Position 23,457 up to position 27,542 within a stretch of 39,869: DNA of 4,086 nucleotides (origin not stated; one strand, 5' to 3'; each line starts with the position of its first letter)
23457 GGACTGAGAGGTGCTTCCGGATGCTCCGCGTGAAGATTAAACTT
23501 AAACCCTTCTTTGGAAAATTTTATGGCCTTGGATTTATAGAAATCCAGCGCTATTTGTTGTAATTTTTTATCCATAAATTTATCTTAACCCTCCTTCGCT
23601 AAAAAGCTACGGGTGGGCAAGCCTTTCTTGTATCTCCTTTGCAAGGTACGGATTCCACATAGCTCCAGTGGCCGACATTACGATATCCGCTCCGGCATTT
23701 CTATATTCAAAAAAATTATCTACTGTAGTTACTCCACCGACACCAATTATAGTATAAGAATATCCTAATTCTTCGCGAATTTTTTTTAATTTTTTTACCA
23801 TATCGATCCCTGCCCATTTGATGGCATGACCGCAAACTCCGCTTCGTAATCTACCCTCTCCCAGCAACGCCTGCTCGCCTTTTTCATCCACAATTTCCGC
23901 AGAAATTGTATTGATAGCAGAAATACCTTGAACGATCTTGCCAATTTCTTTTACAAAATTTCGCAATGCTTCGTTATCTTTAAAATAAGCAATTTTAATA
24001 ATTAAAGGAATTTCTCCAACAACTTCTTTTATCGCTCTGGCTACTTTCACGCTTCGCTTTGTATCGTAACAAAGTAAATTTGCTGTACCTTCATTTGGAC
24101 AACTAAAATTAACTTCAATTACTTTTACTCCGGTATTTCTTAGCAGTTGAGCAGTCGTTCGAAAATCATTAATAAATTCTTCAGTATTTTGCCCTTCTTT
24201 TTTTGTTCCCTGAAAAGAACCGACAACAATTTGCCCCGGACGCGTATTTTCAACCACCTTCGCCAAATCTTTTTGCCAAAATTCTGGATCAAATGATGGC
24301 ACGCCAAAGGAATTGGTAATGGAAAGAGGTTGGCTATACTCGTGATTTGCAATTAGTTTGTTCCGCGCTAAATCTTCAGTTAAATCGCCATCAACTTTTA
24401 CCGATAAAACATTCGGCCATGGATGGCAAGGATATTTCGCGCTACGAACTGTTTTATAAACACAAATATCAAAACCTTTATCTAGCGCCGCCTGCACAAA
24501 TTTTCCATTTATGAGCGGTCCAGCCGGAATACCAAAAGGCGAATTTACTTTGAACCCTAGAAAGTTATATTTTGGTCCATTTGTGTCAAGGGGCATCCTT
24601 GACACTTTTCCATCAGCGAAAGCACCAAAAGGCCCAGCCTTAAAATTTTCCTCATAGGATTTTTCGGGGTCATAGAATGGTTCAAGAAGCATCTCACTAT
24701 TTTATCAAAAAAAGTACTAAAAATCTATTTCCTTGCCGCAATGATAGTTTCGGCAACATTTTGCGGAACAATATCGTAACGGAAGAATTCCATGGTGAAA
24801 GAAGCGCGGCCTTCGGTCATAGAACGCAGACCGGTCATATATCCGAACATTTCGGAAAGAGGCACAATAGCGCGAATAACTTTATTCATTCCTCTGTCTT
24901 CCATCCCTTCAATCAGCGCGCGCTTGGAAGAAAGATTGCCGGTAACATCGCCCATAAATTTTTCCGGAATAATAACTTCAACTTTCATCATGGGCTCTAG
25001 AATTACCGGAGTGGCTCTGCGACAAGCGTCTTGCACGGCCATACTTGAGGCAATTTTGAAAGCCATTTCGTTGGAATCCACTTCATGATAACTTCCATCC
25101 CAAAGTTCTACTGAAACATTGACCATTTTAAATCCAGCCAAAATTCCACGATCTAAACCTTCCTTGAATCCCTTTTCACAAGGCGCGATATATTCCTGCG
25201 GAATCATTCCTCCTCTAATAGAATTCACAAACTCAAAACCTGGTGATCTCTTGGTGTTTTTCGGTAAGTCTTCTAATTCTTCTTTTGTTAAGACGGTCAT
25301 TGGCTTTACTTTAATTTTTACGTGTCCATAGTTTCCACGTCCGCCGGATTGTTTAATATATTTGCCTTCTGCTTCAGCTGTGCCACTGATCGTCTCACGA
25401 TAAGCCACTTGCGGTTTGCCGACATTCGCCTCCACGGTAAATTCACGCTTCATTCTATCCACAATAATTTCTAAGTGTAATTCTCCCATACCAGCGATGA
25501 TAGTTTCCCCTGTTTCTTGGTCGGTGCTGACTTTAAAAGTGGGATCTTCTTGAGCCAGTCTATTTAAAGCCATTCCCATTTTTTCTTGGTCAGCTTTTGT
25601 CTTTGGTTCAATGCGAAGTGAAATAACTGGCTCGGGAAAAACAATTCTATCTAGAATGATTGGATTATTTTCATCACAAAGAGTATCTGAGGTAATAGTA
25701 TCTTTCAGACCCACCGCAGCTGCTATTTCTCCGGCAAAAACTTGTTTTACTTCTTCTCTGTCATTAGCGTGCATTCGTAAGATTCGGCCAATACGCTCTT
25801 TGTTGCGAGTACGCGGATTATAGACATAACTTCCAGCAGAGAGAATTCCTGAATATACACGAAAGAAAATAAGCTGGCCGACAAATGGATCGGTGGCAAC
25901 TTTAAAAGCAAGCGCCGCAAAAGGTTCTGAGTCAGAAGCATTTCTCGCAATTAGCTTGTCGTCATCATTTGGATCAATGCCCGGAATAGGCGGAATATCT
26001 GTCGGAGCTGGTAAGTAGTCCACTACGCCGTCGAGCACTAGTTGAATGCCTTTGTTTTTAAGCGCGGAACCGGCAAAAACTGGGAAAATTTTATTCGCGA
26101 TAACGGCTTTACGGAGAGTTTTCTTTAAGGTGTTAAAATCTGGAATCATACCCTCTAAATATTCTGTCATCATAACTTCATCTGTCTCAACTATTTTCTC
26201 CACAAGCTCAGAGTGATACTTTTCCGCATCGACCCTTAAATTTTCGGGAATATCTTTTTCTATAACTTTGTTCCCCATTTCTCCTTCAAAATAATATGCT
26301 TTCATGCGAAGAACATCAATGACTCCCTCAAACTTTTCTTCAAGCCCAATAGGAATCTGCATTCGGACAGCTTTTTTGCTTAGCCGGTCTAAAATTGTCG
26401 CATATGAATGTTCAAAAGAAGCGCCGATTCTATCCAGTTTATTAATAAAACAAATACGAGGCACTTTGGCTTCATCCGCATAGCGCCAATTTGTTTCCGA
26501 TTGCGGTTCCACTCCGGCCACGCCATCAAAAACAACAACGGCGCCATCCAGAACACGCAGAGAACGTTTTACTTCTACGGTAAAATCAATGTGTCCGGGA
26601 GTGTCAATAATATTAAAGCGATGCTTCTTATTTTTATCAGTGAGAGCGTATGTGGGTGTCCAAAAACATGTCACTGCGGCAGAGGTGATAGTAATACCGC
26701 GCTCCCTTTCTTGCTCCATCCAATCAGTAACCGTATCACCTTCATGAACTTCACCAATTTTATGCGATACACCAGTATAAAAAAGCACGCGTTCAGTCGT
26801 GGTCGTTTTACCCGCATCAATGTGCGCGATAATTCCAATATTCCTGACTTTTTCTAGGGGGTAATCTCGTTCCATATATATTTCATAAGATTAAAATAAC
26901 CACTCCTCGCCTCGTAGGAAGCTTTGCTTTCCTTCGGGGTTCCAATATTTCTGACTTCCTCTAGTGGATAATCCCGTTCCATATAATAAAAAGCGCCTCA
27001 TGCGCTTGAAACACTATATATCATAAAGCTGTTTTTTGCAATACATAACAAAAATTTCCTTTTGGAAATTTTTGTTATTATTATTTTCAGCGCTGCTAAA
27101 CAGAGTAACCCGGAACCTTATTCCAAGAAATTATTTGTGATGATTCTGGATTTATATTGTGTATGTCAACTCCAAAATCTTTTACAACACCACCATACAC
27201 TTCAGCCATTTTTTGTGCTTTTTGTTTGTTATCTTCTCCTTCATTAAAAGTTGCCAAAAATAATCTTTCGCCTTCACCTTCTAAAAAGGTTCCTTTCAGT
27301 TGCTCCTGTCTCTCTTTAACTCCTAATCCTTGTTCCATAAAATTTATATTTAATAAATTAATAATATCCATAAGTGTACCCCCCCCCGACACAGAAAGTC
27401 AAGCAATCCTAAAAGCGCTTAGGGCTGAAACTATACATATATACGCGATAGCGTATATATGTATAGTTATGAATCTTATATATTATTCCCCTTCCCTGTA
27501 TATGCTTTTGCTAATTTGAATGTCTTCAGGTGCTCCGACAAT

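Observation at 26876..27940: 1.06-kb island between rpsG and fusA: a Cas2-fold basic protein plus a small acidic protein, framed by related palindromes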

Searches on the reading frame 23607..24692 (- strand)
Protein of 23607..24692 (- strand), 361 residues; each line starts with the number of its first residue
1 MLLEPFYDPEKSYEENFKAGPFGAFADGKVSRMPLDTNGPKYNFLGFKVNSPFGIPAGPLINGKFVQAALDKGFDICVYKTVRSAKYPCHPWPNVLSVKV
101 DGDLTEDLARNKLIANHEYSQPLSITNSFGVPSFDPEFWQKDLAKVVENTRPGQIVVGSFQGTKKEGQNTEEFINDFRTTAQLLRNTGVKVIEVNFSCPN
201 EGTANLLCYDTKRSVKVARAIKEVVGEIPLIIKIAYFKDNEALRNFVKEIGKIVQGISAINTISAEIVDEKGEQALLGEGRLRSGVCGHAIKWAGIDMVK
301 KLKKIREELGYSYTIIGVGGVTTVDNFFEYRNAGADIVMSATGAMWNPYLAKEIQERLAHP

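Call 93: search_protein_families(library=pfam, proteins=[window:23607-24692:-], max_evalue=0.001)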
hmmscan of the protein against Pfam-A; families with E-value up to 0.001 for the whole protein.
window:23607-24692:- (361 aa): 2 families
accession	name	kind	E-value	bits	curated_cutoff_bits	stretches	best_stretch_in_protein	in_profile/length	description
PF01180.27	DHO_dh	-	1.4e-23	84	27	1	123-359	63-288/291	Dihydroorotate dehydrogenase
PF01207.24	Dus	-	0.00015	21.4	20.4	0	179-356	70-228/311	Dihydrouridine synthase (Dus)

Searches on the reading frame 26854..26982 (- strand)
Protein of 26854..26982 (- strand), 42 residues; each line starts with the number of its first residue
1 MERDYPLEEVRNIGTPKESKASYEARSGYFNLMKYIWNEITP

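Call 3: search_protein_families(library=pfam, proteins=[window:26854-26982:-], max_evalue=10)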
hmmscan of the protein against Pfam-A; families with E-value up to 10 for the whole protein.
window:26854-26982:- (42 aa): 0 families

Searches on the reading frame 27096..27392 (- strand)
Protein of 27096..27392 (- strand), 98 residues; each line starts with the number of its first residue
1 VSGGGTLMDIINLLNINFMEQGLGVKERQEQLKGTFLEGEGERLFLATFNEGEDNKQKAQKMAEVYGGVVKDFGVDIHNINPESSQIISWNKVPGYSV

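Call 3: search_protein_families(library=pfam, proteins=[window:27096-27392:-], max_evalue=10)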
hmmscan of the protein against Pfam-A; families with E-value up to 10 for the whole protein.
window:27096-27392:- (98 aa): 0 families

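Call 4: search_protein_families(library=ncbifam, proteins=[window:27096-27392:-], max_evalue=10)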
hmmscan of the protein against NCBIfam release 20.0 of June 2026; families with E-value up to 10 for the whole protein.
window:27096-27392:- (98 aa): 0 families

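Call 10: find_homologous_proteins(query=window:27096-27392:-, max_evalue=0.01)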
Query window:27096-27392:- (98 aa): 1 proteins with E <= 0.01 among 2 candidates.
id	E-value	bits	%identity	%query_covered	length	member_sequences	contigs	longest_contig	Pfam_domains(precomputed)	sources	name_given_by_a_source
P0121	2.8e-45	170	100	82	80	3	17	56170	-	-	-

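Call 60: search_protein_families(library=padloc, proteins=[window:27096-27392:-], max_evalue=1)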
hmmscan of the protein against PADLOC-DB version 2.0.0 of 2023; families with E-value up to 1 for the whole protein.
window:27096-27392:- (98 aa): 0 families

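Call 61: search_protein_families(library=phrogs, proteins=[window:27096-27392:-], max_evalue=1)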
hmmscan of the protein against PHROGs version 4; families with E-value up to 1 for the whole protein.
window:27096-27392:- (98 aa): 0 families
